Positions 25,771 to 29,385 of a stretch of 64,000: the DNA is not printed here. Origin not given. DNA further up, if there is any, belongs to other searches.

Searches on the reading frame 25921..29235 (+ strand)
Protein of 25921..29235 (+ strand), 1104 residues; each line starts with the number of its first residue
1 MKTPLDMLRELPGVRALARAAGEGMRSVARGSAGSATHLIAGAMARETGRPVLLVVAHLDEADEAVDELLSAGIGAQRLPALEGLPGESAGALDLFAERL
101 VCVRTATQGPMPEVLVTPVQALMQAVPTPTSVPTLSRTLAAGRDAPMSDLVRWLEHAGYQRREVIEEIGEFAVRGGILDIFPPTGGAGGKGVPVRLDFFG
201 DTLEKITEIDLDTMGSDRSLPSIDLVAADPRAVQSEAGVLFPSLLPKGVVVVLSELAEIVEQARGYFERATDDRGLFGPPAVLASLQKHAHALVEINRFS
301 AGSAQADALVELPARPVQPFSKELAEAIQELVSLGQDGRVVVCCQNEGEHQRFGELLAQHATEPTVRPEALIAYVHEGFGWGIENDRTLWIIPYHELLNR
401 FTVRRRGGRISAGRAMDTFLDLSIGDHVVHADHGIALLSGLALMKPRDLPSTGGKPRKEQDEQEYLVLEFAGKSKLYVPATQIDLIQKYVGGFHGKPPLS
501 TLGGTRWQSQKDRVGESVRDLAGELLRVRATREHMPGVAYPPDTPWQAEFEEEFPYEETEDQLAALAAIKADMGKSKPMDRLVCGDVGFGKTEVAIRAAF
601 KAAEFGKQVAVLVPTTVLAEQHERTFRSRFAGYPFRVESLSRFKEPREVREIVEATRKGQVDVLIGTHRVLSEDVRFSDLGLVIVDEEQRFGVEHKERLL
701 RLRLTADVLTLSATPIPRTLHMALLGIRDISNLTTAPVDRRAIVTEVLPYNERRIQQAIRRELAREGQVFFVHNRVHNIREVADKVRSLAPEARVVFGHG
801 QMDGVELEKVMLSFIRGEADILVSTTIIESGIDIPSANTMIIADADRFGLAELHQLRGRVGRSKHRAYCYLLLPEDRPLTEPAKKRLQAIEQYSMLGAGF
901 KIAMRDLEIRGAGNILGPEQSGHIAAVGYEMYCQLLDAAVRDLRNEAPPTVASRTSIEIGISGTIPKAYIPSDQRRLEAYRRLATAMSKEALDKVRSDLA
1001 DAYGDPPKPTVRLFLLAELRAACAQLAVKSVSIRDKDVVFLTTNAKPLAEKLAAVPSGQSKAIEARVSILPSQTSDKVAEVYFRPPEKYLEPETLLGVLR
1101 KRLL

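Call 53: search_protein_families(library=pfam, proteins=[window:25921-29235:+], max_evalue=0.00001)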
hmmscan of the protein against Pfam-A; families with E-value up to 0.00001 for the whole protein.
window:25921-29235:+ (1104 aa): 6 families
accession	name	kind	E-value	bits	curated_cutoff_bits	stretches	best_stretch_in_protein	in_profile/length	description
PF00270.35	DEAD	-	1.1e-22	81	26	1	560-721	2-165/167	DEAD/DEAH box helicase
PF00271.37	Helicase_C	-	7.1e-22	78.2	23.5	1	759-863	6-109/110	Helicase conserved C-terminal domain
PF03461.20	TRCF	-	2.5e-19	69.9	25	1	961-1045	3-87/95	TRCF domain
PF02559.22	CarD_TRCF_RID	-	5.6e-16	58.8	23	1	422-490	1-57/57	CarD-like/TRCF RID domain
PF17757.6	UvrB_inter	-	8.5e-16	58.3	22.9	1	139-228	3-88/91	UvrB interaction domain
PF04851.21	ResIII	-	5e-08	33.5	22.5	1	560-715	6-162/164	Type III restriction enzyme, res subunit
